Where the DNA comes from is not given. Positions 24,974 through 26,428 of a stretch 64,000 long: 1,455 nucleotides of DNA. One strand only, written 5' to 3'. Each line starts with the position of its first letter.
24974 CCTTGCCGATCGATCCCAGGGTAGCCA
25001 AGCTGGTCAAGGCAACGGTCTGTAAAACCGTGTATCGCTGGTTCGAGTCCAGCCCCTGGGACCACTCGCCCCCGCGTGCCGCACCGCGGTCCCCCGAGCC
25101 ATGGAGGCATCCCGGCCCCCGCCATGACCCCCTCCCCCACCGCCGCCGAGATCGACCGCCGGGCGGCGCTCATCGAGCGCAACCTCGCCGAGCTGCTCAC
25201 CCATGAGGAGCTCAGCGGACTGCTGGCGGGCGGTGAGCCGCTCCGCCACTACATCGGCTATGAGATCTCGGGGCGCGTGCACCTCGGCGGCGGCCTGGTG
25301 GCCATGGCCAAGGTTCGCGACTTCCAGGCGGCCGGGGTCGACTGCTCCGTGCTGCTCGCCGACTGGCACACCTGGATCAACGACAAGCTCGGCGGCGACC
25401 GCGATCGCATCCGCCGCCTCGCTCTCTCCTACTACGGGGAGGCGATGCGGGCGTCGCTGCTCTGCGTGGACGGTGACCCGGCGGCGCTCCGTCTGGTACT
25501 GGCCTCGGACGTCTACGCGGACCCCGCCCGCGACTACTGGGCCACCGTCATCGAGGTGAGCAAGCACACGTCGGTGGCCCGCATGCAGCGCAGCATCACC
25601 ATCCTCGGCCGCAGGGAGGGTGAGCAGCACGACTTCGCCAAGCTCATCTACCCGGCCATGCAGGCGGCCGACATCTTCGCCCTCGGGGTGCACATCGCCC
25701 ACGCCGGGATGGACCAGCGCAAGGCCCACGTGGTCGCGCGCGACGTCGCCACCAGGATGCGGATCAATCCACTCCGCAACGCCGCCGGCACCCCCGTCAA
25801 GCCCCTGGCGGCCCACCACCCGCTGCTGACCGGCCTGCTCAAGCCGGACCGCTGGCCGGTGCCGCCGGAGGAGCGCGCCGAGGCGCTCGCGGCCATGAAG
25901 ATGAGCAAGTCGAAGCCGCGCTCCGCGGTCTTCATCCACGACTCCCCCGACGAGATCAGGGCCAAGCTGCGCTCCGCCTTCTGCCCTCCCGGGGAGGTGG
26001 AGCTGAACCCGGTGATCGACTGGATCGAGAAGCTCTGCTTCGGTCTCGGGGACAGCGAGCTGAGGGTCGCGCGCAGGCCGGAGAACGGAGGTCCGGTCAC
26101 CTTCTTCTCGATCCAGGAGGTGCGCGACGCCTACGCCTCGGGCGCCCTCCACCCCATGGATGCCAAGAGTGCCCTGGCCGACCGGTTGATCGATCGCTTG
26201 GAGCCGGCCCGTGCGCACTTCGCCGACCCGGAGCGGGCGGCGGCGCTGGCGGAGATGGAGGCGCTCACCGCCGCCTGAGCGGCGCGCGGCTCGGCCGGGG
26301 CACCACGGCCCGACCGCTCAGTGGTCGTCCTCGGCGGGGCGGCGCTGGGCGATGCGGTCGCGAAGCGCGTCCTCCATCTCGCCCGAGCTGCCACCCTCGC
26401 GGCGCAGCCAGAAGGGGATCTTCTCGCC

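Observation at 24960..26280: Archaeal/eukaryal-type tRNA-Tyr(GUA) and cognate archaeal-type TyrRS encoded as a unit in a bacterial (actinobacterial-like) genome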

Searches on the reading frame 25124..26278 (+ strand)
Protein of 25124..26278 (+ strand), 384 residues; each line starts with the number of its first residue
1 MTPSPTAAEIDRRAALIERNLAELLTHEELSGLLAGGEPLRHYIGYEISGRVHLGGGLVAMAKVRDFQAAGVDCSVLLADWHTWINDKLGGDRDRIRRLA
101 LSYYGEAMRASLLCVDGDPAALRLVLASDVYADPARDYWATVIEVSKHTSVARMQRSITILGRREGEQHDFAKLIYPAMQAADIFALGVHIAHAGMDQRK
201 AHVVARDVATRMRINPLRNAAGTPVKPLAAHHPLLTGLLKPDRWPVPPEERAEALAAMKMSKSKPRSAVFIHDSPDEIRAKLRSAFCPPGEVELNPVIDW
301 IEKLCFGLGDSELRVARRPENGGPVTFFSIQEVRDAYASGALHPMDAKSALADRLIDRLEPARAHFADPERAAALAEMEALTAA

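Call 5: search_protein_families(library=ncbifam, proteins=[window:25124-26278:+], max_evalue=0.001)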
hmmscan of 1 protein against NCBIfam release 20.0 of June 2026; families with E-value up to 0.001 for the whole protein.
window:25124-26278:+ (384 aa): 8 families
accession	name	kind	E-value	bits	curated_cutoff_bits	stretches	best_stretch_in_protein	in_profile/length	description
NF006330.0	PRK08560.1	equivalog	3.5e-115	384.7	220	1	10-375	3-337/342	tyrosine--tRNA ligase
TIGR00234.1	tyrS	equivalog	2.9e-28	99.1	113.8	1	12-209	6-211/406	tyrosine--tRNA ligase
TIGR00233.1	trpS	equivalog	3.1e-21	76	176.75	1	43-290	6-223/328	tryptophan--tRNA ligase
NF008925.0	PRK12285.1-2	equivalog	2.3e-11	43.3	451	1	40-285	63-276/365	tryptophan--tRNA ligase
NF008927.0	PRK12285.1-4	equivalog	2.4e-06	26.8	478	0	258-287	258-287/385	tryptophan--tRNA ligase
NF008926.0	PRK12285.1-3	equivalog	1.6e-05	24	320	0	38-215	64-231/429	tryptophan--tRNA ligase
NF008922.0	PRK12283.1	equivalog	0.00034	19.6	572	0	45-212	9-167/400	tryptophan--tRNA ligase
NF008923.0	PRK12284.1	equivalog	0.00048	19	597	0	43-212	6-172/431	tryptophan--tRNA ligase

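Call 6: search_protein_families(library=pfam, proteins=[window:25124-26278:+], max_evalue=0.001)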
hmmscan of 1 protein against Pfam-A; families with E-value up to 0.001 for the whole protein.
window:25124-26278:+ (384 aa): 1 family
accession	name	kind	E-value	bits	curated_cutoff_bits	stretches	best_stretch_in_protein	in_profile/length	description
PF00579.31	tRNA-synt_1b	-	3.2e-37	128.9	21.1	1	38-359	4-291/292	tRNA synthetases class I (W and Y)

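Call 7: search_solved_structures(query=window:25124-26275:+, max_evalue=0.001, show_alignments=2)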
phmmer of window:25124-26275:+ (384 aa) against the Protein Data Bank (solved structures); distinct sequences matched with E-value up to 0.001: 55.
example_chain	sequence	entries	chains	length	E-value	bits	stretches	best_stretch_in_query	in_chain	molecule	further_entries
2cyc_A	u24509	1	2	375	6.4e-119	400.6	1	11-368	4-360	tyrosyl-tRNA synthetase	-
7fg6_A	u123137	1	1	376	8.2e-90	304.8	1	10-379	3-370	Tyrosine--tRNA ligase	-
2cya_A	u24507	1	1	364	5.9e-84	285.5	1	9-379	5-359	Tyrosyl-tRNA synthetase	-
3p0h_A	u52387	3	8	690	1.3e-52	182.3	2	11-377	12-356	Tyrosyl-tRNA synthetase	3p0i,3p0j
5usf_A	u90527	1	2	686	4.3e-52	180.6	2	7-377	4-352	Tyrosyl-tRNA synthetase, putative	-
3vgj_A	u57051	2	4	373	8.1e-51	176.5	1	25-372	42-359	Tyrosyl-tRNA synthetase, putative | tyrosine--tRNA ligase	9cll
7ror_A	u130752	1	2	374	8.2e-51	176.4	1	25-372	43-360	Tyrosine--tRNA ligase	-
8zmi_A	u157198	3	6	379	8.3e-51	176.4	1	22-375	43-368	tyrosine--tRNA ligase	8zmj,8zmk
7ros_A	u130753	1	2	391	9.9e-51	176.2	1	25-372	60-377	Tyrosine--tRNA ligase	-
7sc6_A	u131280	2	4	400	1e-50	176.1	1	22-375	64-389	Tyrosine--tRNA ligase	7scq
7rot_A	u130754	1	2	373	1e-50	176.1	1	25-372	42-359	Tyrosine--tRNA ligase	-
2cyb_A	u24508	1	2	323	1.5e-46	162.4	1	10-365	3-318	Tyrosyl-tRNA synthetase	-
1j1u_A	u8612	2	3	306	4.1e-45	157.7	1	16-364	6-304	Tyrosyl-tRNA synthetase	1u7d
2hgz_A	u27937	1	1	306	4.5e-42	147.7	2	16-211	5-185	Tyrosyl-tRNA synthetase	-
7ynw_A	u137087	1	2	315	5.2e-42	147.5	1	16-371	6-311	Tyrosine--tRNA ligase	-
1h3e_A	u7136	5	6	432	4.3e-06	29.3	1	12-209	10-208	TYROSYL-TRNA SYNTHETASE | Tyrosine--tRNA ligase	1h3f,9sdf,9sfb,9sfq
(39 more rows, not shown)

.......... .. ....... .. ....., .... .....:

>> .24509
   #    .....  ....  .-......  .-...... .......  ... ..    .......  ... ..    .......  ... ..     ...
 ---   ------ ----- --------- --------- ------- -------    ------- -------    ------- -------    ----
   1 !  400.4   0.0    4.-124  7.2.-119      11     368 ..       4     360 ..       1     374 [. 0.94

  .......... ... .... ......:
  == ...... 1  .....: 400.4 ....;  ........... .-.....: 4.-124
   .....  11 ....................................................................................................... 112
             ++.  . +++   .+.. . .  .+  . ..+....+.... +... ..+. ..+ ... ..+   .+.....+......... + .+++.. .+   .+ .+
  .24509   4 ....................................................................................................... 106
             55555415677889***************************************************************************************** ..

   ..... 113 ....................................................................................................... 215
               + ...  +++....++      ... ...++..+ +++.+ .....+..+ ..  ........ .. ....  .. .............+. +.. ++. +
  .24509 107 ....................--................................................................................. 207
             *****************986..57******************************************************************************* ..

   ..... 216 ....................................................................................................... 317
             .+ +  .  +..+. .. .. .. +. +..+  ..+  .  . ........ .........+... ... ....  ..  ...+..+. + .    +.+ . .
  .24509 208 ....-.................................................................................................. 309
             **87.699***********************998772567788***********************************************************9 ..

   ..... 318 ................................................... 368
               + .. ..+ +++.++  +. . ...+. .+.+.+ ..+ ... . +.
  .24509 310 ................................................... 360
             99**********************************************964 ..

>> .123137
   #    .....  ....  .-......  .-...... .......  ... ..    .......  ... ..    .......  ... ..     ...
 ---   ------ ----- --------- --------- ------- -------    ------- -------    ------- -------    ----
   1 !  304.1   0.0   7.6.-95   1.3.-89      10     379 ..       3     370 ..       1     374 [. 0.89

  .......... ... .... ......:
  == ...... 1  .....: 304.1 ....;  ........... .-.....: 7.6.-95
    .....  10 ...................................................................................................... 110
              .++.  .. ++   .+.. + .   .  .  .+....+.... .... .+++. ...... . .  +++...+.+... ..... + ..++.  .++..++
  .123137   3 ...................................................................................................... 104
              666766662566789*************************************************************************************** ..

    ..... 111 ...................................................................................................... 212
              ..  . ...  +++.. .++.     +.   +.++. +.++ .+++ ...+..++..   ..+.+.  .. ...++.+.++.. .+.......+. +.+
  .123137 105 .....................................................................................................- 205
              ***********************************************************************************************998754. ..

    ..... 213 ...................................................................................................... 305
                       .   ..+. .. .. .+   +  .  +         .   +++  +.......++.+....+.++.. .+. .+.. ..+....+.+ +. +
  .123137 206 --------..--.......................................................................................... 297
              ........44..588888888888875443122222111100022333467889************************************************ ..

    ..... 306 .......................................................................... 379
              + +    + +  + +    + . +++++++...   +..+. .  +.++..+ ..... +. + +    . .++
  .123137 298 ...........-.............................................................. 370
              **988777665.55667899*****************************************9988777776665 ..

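Call 10: find_homologous_proteins(query=window:25124-26275:+, max_evalue=1e-20)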
Query window:25124-26275:+ (384 aa): 4004 proteins with E <= 1e-20 among 8000 candidates; the best 120 are listed.
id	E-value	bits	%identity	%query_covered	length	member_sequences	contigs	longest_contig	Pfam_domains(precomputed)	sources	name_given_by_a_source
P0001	8.2e-253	856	100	100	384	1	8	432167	PF00579.32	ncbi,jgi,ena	jgi:tyrosyl-tRNA synthetase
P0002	4.1e-227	771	90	99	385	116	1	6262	PF00579.32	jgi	jgi:tyrosyl-tRNA synthetase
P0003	7.9e-227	771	89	100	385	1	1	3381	PF00579.32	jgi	jgi:tyrosyl-tRNA synthetase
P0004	1.0e-226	770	89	100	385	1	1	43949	PF00579.32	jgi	jgi:tyrosyl-tRNA synthetase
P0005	1.0e-226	770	89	100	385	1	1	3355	PF00579.32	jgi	jgi:tyrosyl-tRNA synthetase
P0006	1.1e-226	770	90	99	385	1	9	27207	PF00579.32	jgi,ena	jgi:tyrosyl-tRNA synthetase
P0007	2.4e-226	769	89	100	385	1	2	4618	PF00579.32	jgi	jgi:tyrosyl-tRNA synthetase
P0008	2.5e-226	769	89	100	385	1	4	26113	PF00579.32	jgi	jgi:tyrosyl-tRNA synthetase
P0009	3.7e-226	768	90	99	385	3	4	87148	PF00579.32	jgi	jgi:tyrosyl-tRNA synthetase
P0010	7.7e-226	767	90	99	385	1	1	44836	PF00579.32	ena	-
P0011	9.5e-226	767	90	99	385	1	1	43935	PF00579.32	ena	-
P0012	1.5e-225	766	90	99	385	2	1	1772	PF00579.32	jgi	-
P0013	1.5e-225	766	89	100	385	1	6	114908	PF00579.32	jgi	jgi:tyrosyl-tRNA synthetase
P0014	4.2e-225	765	89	100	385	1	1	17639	PF00579.32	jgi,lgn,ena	jgi:tyrosyl-tRNA synthetase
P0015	5.9e-225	764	89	96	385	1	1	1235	PF00579.32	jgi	-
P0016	5.9e-225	764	89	99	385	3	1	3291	PF00579.32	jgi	jgi:tyrosyl-tRNA synthetase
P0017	9.6e-225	764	89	96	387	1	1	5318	PF00579.32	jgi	-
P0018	2.3e-224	762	89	99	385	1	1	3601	PF00579.32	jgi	jgi:tyrosyl-tRNA synthetase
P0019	8.3e-224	761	89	99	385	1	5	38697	PF00579.32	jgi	jgi:tyrosyl-tRNA synthetase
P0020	9.8e-224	760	89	99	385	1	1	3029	PF00579.32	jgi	-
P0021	2.6e-223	759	89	100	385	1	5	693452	PF00579.32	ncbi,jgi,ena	ncbi:MAG: tyrosine--tRNA ligase [Candidatus Dormibacteria bacterium]|jgi:tyrosyl-tRNA synthetase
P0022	7.3e-223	758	89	100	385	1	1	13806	PF00579.32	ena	-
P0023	7.3e-223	758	89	100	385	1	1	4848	PF00579.32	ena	-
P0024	1.4e-222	757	89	100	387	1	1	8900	PF00579.32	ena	-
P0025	5.8e-222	755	89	99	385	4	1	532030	PF00579.32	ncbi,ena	-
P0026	5.1e-221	751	87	100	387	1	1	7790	PF00579.32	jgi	-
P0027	5.2e-221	751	88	99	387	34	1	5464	PF00579.32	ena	-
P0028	1.0e-220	750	88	98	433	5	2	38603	PF00579.32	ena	-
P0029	1.2e-220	750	86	100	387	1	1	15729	PF00579.32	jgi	jgi:tyrosyl-tRNA synthetase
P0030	6.7e-220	748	87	100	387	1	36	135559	PF00579.32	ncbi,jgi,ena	ncbi:MAG: tyrosine--tRNA ligase [Candidatus Dormibacteria bacterium]|jgi:tyrosyl-tRNA synthetase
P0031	1.5e-219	747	87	100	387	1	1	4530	PF00579.32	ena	-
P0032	1.8e-219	746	87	96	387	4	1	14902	PF00579.32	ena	-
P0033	1.5e-218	743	87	99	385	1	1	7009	PF00579.32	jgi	jgi:tyrosyl-tRNA synthetase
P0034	6.0e-217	738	86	99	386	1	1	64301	PF00579.32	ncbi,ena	-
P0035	2.6e-216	736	86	96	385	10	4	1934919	PF00579.32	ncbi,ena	-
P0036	4.6e-215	732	87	98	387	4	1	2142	PF00579.32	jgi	-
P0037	2.7e-214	729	86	99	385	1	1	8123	PF00579.32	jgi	jgi:tyrosyl-tRNA synthetase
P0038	5.0e-209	712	84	98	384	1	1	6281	PF00579.32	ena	-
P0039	8.9e-205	698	85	94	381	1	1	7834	PF00579.32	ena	-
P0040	4.3e-204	696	80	99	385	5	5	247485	PF00579.32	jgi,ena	jgi:tyrosyl-tRNA synthetase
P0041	7.5e-203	692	79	99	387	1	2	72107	PF00579.32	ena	-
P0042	1.3e-202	691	80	96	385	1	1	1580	PF00579.32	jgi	jgi:tyrosyl-tRNA synthetase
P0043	1.6e-202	691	81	99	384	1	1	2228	PF00579.32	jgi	jgi:tyrosyl-tRNA synthetase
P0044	4.8e-201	686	78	96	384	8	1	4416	PF00579.32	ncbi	ncbi:MAG: tyrosine--tRNA ligase [Candidatus Dormiibacterota bacterium]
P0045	5.0e-201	686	80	99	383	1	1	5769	PF00579.32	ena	-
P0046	1.7e-200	684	82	96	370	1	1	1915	PF00579.32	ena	-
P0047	9.2e-199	678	78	95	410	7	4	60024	PF00579.32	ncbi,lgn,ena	-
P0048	7.9e-198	675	80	99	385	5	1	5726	PF00579.32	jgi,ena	-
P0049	9.5e-198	675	78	94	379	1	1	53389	PF00579.32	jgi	jgi:tyrosyl-tRNA synthetase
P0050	1.0e-195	668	92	84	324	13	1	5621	PF00579.32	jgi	jgi:tyrosyl-tRNA synthetase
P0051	1.3e-195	668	79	98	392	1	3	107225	PF00579.32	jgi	jgi:tyrosyl-tRNA synthetase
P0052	1.9e-194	664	78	94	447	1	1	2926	PF00579.32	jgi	jgi:tyrosyl-tRNA synthetase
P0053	1.6e-193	661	77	97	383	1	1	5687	PF00579.32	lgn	-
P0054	1.0e-191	655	77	98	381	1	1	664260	PF00579.32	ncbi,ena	-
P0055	1.1e-191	655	76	99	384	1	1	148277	PF00579.32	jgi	jgi:tyrosyl-tRNA synthetase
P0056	5.7e-187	639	76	99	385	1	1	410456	PF00579.32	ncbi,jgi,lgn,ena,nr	ncbi:MAG TPA: tyrosine--tRNA ligase [Candidatus Binatia bacterium]|nr:tyrosine--tRNA ligase [Candida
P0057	8.9e-185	632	91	80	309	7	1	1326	PF00579.32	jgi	jgi:tyrosyl-tRNA synthetase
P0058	1.6e-174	598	71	97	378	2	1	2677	PF00579.32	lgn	-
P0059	1.7e-170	585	70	97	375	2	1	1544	PF00579.32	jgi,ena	-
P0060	1.7e-170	585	69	98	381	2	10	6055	PF00579.32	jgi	jgi:tyrosyl-tRNA synthetase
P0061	2.8e-169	581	68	98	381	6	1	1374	PF00579.32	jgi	jgi:tyrosyl-tRNA synthetase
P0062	1.0e-168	579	80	81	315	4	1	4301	PF00579.32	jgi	jgi:tyrosyl-tRNA synthetase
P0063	1.4e-168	579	68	96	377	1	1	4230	PF00579.32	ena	-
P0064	3.6e-168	578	69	97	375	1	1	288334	PF00579.32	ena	-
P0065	1.3e-167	576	68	98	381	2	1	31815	PF00579.32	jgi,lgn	jgi:tyrosyl-tRNA synthetase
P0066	3.1e-167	574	69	97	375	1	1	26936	PF00579.32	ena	-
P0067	4.4e-167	574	68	97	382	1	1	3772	PF00579.32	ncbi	-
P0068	4.5e-167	574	68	96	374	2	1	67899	PF00579.32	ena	-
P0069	7.8e-167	573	68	98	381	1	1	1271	PF00579.32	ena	-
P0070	2.0e-166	572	67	98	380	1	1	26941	PF00579.32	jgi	jgi:tyrosyl-tRNA synthetase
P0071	1.7e-165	569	69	97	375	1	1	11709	PF00579.32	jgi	jgi:tyrosyl-tRNA synthetase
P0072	3.4e-165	568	68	97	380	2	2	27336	PF00579.32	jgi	jgi:tyrosyl-tRNA synthetase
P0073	4.7e-165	567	68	98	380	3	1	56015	PF00579.32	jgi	jgi:tyrosyl-tRNA synthetase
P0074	9.5e-165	566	68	98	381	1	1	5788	PF00579.32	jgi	jgi:tyrosyl-tRNA synthetase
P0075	1.4e-164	566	67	98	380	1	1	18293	PF00579.32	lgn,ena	-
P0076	2.9e-164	565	68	97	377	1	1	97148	PF00579.32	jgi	jgi:tyrosyl-tRNA synthetase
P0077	6.1e-164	564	65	99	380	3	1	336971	PF00579.32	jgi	-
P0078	9.8e-164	563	68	98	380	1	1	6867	PF00579.32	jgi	jgi:tyrosyl-tRNA synthetase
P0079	3.0e-163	561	67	97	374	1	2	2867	PF00579.32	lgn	-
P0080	4.8e-163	561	67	98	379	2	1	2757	PF00579.32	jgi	-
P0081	6.7e-163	560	67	98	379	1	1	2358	PF00579.32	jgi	jgi:tyrosyl-tRNA synthetase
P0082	8.2e-163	560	67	97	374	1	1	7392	PF00579.32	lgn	-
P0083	9.5e-163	560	65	97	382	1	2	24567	PF00579.32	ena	-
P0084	1.1e-162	559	66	98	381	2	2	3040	PF00579.32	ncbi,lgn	-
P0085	1.6e-162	559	66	98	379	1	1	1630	PF00579.32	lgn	-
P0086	2.2e-162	558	66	98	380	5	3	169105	PF00579.32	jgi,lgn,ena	-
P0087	4.4e-162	557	67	98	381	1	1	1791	PF00579.32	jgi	jgi:tyrosyl-tRNA synthetase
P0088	7.6e-162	557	89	74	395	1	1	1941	PF00579.32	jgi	jgi:tyrosyl-tRNA synthetase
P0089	8.4e-162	557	68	97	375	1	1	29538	PF00579.32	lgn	-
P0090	1.2e-161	556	66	97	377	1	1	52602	PF00579.32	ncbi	-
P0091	1.2e-161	556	68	97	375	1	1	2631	PF00579.32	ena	-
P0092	1.4e-161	556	68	97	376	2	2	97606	PF00579.32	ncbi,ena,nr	ncbi:MAG: tyrosine--tRNA ligase [Candidatus Dormibacteraeota bacterium]|nr:tyrosine--tRNA ligase [Ca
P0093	1.4e-161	556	65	99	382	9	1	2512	PF00579.32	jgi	-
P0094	2.2e-161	555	68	97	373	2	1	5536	PF00579.32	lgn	-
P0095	3.8e-161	554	66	96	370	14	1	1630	PF00579.32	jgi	jgi:tyrosyl-tRNA synthetase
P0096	3.9e-161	554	69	90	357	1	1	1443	PF00579.32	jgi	jgi:tyrosyl-tRNA synthetase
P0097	4.9e-161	554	64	98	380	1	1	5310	PF00579.32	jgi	jgi:tyrosyl-tRNA synthetase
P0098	6.0e-161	554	66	98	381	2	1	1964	PF00579.32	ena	-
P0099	1.2e-160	553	66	99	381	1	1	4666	PF00579.32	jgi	jgi:tyrosyl-tRNA synthetase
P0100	3.0e-160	551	67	97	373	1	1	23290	PF00579.32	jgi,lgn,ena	jgi:tyrosyl-tRNA synthetase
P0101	3.2e-160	551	66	98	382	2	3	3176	PF00579.32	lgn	-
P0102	3.9e-160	551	65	97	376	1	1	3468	PF00579.32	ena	-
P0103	9.5e-160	550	66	97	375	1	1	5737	PF00579.32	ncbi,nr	ncbi:MAG: tyrosine--tRNA ligase [Candidatus Dormibacteraeota bacterium]|nr:tyrosine--tRNA ligase [Ca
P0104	1.2e-159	550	67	97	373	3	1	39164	PF00579.32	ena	-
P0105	1.4e-159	549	66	97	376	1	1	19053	PF00579.32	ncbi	-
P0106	1.8e-159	549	68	96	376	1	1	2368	PF00579.32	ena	-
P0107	4.1e-159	548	67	98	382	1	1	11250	PF00579.32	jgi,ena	-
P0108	1.1e-158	546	67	97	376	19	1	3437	PF00579.32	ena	-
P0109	1.3e-158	546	88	72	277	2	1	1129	PF00579.32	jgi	jgi:tyrosyl-tRNA synthetase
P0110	2.3e-158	545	64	100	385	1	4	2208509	PF00579.32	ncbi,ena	-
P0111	4.0e-158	544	66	97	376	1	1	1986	PF00579.32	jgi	jgi:tyrosyl-tRNA synthetase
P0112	6.2e-158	544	66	96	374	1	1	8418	PF00579.32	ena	-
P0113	7.1e-158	544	66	97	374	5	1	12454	PF00579.32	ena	-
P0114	9.2e-158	543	66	96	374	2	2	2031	PF00579.32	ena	-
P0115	1.8e-157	542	65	100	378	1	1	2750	PF00579.32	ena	-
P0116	2.7e-157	542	67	96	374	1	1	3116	PF00579.32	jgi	jgi:tyrosyl-tRNA synthetase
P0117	4.3e-157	541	66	96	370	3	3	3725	PF00579.32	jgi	jgi:tyrosyl-tRNA synthetase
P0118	4.6e-157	541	66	97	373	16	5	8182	PF00579.32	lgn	-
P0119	5.3e-157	541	64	96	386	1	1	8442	PF00579.32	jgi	jgi:tyrosyl-tRNA synthetase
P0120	7.8e-157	540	67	97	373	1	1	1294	PF00579.32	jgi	jgi:tyrosyl-tRNA synthetase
